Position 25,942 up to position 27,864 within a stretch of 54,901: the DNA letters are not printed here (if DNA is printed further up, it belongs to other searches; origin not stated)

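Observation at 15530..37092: MSHA-like type IV filament locus with non-canonical composition and order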

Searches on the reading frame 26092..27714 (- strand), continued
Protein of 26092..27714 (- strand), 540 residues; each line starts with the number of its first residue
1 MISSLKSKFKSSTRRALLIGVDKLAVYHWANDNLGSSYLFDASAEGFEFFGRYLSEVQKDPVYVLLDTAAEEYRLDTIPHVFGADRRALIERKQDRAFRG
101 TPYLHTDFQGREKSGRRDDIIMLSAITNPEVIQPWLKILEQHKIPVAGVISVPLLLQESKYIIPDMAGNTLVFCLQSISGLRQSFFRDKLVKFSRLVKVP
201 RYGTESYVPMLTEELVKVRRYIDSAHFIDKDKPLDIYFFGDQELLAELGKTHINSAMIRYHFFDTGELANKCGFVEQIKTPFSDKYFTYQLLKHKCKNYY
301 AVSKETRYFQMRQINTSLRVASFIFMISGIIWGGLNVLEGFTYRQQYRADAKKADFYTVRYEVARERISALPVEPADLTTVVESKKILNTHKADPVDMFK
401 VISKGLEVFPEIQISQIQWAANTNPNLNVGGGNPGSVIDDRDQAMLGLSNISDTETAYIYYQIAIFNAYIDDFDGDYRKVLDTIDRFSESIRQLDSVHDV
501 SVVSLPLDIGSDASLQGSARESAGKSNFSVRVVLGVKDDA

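Call 93: list_cluster_members(proteins=[P0388, P0383, P0380, P0365, P0359, P0340, P0322, P0301, P0287, P0271])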
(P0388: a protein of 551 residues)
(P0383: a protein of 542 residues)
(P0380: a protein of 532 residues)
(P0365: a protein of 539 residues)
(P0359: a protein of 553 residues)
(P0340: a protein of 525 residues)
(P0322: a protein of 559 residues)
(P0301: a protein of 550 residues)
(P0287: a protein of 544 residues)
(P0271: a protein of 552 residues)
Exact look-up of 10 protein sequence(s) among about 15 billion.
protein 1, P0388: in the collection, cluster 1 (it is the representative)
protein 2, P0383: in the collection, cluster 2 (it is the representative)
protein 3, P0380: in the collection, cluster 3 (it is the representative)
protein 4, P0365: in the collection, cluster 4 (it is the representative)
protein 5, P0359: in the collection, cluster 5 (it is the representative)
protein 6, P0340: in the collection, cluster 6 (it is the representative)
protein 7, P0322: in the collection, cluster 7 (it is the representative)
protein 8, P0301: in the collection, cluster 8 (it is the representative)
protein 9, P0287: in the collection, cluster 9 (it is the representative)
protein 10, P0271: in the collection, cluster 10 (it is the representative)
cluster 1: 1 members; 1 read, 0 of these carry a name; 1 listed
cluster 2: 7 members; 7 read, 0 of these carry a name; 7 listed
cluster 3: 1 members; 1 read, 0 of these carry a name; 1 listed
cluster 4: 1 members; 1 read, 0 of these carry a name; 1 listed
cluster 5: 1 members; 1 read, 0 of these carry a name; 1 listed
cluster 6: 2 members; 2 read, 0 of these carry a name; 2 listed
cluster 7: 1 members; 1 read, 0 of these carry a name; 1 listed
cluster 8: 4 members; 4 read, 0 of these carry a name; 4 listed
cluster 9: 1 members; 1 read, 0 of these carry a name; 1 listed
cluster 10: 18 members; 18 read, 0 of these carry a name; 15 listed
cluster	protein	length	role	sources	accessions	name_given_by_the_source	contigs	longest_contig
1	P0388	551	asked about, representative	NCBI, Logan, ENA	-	-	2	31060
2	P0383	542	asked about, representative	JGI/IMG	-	-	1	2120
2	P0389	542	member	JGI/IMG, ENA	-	-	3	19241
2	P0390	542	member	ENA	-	-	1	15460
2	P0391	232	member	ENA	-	-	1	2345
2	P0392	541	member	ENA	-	-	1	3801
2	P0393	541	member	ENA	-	-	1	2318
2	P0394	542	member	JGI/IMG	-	-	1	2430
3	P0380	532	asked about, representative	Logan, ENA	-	-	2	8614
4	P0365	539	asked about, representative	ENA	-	-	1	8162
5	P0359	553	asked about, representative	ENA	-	-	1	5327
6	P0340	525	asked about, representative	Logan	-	-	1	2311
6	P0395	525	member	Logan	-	-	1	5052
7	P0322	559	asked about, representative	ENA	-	-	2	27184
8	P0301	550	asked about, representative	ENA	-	-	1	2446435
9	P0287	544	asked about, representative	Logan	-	-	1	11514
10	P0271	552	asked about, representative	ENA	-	-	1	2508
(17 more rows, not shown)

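Call 94: find_encoding_contigs(protein=P0388, flank=10000, max_places=2)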
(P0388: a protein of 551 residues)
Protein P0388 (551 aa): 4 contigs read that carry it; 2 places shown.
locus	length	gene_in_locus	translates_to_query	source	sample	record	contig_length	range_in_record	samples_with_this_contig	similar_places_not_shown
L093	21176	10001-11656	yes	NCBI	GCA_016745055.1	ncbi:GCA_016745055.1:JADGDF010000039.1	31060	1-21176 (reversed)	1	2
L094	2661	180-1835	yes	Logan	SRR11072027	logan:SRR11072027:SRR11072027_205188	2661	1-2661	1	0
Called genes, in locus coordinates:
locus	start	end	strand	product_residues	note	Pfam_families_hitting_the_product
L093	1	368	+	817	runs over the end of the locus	PF05860:TPS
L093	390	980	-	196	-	PF01609:DDE_Tnp_1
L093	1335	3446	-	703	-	PF00072:Response_reg, PF20161:VpsR (faint), PF23198:PDE8A_N (faint), PF00512:HisKA, PF02518:HATPase_c, PF00072:Response_reg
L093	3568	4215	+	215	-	PF00782:DSPc (weak)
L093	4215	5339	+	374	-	PF00696:AA_kinase, PF01472:PUA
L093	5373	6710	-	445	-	-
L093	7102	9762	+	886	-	PF12974:Phosphonate-bd, PF00512:HisKA, PF02518:HATPase_c, PF00072:Response_reg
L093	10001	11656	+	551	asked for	-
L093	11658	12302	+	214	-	-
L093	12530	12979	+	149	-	PF03625:DUF302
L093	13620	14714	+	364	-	PF05593:RHS_repeat (weak), PF24814:WD40_Prp19 (faint), PF17802:SpaA (faint), PF13620:CarboxypepD_reg (weak)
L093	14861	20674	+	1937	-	PF17957:Big_7, PF09136:Glucodextran_B, PF17957:Big_7, PF20148:DUF6531, PF25023:TEN_YD-shell, PF05593:RHS_repeat, PF25023:TEN_YD-shell, PF25023:TEN_YD-shell, +8 more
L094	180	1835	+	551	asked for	-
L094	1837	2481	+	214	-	-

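Call 95: find_encoding_contigs(protein=P0301, flank=10000, max_places=1)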
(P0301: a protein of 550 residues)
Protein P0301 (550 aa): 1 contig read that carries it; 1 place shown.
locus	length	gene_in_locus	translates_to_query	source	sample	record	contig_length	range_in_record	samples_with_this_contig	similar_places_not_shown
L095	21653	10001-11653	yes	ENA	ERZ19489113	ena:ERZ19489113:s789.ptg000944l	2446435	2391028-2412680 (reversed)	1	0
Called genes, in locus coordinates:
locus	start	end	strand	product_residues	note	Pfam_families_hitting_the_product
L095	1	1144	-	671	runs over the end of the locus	PF00456:Transketolase_N, PF02779:Transket_pyr, PF02780:Transketolase_C, PF22613:Transketolase_C_1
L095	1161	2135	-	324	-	PF05685:Uma2 (weak)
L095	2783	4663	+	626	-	PF00263:Secretin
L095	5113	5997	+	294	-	-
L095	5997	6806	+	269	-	PF07719:TPR_2 (faint), PF13174:TPR_6 (faint), PF13176:TPR_7 (faint), PF13428:TPR_14 (faint), PF13432:TPR_16, PF14559:TPR_19, PF13424:TPR_12 (weak), PF13432:TPR_16 (weak), +4 more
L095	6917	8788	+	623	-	PF05157:MshEN, PF13401:AAA_22 (faint), PF13191:AAA_16 (faint), PF00437:T2SSE, PF13173:AAA_14 (faint)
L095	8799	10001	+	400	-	PF28597:T2SSF_N (weak), PF00482:T2SSF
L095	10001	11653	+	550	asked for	-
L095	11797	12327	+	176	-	-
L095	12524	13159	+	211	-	-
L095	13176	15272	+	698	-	-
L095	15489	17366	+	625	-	PF00496:SBP_bac_5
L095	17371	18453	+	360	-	PF00528:BPD_transp_1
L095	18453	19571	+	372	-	PF12911:OppC_N (weak), PF00528:BPD_transp_1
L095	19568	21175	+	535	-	PF00005:ABC_tran, PF02463:SMC_N (faint), PF13191:AAA_16 (faint), PF13401:AAA_22 (faint), PF13555:AAA_29 (faint), PF13304:AAA_21 (faint), PF08352:oligo_HPY (faint), PF00005:ABC_tran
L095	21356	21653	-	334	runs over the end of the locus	PF02615:Ldh_2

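Call 102: find_homologous_proteins(query=P0388, max_evalue=0.001)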
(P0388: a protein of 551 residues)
Query P0388 (551 aa): 78 proteins with E <= 0.001 among 6420 candidates.
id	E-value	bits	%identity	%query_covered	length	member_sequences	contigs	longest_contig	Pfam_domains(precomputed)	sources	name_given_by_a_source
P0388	0.0e+0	1253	100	100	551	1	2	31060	-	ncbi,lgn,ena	-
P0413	0.0e+0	1009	79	100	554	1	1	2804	-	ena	-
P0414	4.8e-131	456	44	99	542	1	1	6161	-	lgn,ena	-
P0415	1.0e-130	455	44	99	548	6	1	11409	-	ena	-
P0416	5.0e-129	450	42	99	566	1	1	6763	-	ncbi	-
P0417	8.1e-127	442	42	99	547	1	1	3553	-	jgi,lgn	-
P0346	4.3e-125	437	44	99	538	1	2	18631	-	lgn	-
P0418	4.0e-123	430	43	100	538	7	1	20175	-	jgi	-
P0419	8.9e-123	429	42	99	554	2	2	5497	-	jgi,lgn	-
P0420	4.8e-122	427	42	100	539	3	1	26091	-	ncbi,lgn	-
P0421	1.7e-121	425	42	99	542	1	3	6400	-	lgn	-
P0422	2.5e-121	424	42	99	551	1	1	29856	-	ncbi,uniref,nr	ncbi:hypothetical protein [Candidatus Parabeggiatoa sp. HSG14]|uniref:hypothetical protein n=1 Tax=C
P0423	4.5e-121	423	41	100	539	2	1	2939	-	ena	-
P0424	2.0e-120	421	43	99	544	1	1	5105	-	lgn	-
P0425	7.2e-120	419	42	99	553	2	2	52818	-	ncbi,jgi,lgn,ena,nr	ncbi:MAG TPA: hypothetical protein ENG03_09005 [Thioploca sp.]|nr:MAG: hypothetical protein DRR19_18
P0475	6.0e-81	291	35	87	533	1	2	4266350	-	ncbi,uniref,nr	ncbi:hypothetical protein [Beggiatoa leptomitoformis]|uniref:Uncharacterized protein n=1 Tax=Beggiat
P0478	2.2e-72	263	33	99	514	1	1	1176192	-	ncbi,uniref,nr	ncbi:hypothetical protein [Thioflexithrix psekupsensis]|uniref:GspL cytoplasmic actin-ATPase-like do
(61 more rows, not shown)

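Call 103: find_encoding_contigs(protein=P0475, flank=10000, max_places=1)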
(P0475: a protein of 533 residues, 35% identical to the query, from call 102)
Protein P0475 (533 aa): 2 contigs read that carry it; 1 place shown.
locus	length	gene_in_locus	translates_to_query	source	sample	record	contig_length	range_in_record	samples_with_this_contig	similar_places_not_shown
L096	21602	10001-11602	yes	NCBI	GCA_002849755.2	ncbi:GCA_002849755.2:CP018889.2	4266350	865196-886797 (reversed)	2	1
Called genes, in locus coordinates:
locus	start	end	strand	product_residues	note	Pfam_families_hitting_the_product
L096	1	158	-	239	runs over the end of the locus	PF16844:DIMCO_N, PF02579:Nitro_FeMo-Co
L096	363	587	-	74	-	PF06988:NifT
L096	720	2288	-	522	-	PF11844:DUF3364, PF00148:Oxidored_nitro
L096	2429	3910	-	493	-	PF00148:Oxidored_nitro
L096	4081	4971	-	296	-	PF00142:Fer4_NifH, PF01656:CbiA, PF02374:ArsA_ATPase (weak), PF03308:MeaB (faint), PF10609:ParA (weak), PF13614:AAA_31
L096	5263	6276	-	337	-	PF00288:GHMP_kinases_N, PF08544:GHMP_kinases_C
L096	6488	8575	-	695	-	-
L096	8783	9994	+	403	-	PF28597:T2SSF_N, PF00482:T2SSF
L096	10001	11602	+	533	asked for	-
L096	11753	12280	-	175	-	PF03350:UPF0114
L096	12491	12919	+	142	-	-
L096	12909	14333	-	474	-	PF15611:EH_Signature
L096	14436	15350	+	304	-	PF00781:DAGK_cat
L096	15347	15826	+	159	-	PF14316:DUF4381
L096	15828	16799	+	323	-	PF00092:VWA, PF13519:VWA_2, PF06707:DUF1194 (weak)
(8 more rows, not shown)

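Call 104: find_encoding_contigs(protein=P0478, flank=10000, max_places=1)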
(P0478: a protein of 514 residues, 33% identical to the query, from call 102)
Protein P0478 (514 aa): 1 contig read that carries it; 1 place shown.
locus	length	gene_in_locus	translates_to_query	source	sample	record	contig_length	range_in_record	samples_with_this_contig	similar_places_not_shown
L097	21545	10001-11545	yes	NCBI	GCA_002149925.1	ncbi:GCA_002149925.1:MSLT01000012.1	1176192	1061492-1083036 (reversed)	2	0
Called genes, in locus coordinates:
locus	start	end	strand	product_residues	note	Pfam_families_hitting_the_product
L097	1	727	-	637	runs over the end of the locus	PF02518:HATPase_c (weak), PF13589:HATPase_c_3, PF00183:HSP90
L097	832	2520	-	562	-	PF03109:ABC1, PF01636:APH (weak), PF27536:UbiB_helical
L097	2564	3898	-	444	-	PF13191:AAA_16 (weak), PF00004:AAA (weak), PF07728:AAA_5 (faint), PF13401:AAA_22 (faint), PF07724:AAA_2, PF00004:AAA (weak)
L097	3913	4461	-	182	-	PF00227:Proteasome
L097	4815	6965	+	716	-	PF07719:TPR_2 (faint), PF14559:TPR_19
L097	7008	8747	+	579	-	PF05157:MshEN, PF00437:T2SSE, PF13401:AAA_22 (faint)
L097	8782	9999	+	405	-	PF28597:T2SSF_N, PF00482:T2SSF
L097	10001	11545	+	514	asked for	-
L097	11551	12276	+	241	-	-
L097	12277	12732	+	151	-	-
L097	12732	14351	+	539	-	-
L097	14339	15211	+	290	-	-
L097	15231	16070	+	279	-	-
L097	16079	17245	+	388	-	PF13439:Glyco_transf_4, PF13579:Glyco_trans_4_4, PF20706:GT4-conflict (weak), PF00534:Glycos_transf_1, PF13692:Glyco_trans_1_4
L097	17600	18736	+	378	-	PF13609:Porin_4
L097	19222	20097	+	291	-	PF00535:Glycos_transf_2, PF10111:Glyco_tranf_2_2 (weak), PF13641:Glyco_tranf_2_3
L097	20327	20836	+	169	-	PF13689:DUF4154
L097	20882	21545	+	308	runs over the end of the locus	PF06574:FAD_syn, PF01687:Flavokinase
